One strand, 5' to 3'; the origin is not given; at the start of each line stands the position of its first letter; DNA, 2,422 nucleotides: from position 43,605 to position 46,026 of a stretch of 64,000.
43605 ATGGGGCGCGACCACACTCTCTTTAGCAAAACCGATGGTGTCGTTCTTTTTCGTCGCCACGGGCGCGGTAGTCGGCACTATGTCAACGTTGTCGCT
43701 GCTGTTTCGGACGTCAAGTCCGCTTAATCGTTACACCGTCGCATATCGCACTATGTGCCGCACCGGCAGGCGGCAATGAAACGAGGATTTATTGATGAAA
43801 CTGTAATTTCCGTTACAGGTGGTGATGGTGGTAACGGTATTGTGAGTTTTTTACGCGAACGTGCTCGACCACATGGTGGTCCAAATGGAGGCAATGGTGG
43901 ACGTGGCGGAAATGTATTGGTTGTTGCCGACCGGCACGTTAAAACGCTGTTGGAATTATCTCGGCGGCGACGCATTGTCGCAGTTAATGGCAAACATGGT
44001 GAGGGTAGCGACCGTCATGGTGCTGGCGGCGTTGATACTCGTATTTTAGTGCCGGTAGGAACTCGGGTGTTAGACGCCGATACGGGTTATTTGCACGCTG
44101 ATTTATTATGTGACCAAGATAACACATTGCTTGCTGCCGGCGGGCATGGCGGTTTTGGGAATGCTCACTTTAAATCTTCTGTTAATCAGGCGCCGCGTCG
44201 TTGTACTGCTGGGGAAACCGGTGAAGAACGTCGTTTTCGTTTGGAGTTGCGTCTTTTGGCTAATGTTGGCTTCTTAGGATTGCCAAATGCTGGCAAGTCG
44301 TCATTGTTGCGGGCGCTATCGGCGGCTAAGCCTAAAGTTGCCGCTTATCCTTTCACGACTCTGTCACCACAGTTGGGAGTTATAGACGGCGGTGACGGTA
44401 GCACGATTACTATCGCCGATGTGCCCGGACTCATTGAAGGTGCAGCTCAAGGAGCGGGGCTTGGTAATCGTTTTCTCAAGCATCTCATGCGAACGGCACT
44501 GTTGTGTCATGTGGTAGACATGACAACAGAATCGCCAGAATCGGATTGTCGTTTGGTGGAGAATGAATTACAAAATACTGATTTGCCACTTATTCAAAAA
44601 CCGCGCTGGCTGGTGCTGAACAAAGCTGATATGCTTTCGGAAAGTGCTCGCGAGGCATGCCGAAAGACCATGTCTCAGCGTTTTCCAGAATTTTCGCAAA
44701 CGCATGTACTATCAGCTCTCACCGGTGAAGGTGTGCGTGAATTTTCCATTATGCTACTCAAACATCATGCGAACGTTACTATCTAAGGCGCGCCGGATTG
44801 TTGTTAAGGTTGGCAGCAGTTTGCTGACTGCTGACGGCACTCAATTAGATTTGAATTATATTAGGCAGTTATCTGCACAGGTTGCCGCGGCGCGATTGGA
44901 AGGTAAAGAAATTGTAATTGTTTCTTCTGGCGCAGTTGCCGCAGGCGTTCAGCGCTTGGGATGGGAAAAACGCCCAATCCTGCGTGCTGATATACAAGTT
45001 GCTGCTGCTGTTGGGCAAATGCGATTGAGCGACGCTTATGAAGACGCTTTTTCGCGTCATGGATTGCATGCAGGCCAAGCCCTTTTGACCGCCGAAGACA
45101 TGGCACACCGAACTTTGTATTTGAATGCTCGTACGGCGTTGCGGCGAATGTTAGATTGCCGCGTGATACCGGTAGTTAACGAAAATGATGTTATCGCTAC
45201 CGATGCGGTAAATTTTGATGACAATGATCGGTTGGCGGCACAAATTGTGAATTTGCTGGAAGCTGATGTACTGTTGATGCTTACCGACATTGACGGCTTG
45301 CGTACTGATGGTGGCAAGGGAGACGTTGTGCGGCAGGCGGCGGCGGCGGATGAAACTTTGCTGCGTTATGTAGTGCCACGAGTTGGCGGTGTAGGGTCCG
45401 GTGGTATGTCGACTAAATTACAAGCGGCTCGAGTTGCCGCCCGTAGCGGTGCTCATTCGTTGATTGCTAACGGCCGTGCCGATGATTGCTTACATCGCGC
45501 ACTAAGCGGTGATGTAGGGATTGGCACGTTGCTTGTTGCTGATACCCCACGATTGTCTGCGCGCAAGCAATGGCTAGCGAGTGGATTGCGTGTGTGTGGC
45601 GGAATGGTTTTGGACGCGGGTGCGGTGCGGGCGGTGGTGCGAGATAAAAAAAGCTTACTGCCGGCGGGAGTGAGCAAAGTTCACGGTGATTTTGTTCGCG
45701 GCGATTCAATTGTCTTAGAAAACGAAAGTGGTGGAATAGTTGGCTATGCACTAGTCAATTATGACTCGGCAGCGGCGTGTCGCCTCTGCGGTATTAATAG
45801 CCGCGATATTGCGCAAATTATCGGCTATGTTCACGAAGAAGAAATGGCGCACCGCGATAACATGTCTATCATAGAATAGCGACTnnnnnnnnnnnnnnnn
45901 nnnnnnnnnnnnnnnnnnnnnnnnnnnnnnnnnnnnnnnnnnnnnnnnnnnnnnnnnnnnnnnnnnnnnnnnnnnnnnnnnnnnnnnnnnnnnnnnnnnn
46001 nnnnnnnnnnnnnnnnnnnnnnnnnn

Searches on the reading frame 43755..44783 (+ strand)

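Call 38: search_protein_families(library=pfam, proteins=[window:43755-44783:+], max_evalue=0.0001)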
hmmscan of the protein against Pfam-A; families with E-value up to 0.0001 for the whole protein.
window:43755-44783:+ (343 aa): 3 families
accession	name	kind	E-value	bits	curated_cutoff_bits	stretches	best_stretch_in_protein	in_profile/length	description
PF01018.28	GTP1_OBG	-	1.3e-51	174.7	27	1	13-167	1-155/155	GTP1/OBG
PF01926.29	MMR_HSR1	-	1.4e-24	86.8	21.9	1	170-290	1-113/113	50S ribosome-binding GTPase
PF02421.24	FeoB_N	-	8.5e-08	32.3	27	1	171-306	3-130/156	Ferrous iron transport protein B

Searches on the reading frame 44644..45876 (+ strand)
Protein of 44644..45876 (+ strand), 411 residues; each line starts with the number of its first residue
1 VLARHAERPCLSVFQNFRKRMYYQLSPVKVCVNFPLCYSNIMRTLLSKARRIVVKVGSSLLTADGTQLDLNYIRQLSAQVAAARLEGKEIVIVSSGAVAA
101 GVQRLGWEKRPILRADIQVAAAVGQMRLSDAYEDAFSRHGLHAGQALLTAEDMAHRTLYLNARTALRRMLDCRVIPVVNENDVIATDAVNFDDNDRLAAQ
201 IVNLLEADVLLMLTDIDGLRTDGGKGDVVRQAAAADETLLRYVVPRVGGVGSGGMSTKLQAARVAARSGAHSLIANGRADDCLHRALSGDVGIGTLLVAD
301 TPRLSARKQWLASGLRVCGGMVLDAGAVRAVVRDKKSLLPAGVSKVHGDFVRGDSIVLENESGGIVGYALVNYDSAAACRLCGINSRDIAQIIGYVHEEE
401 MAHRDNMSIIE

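Call 38: search_protein_families(library=pfam, proteins=[window:44644-45876:+], max_evalue=0.0001)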
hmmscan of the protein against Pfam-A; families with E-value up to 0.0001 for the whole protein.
window:44644-45876:+ (411 aa): 2 families
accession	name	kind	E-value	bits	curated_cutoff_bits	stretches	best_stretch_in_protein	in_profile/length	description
PF00696.33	AA_kinase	-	5e-35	121.8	24.9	1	51-275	2-233/234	Amino acid kinase family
PF01472.26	PUA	-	1.9e-13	50.6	24.8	1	321-392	3-73/74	PUA domain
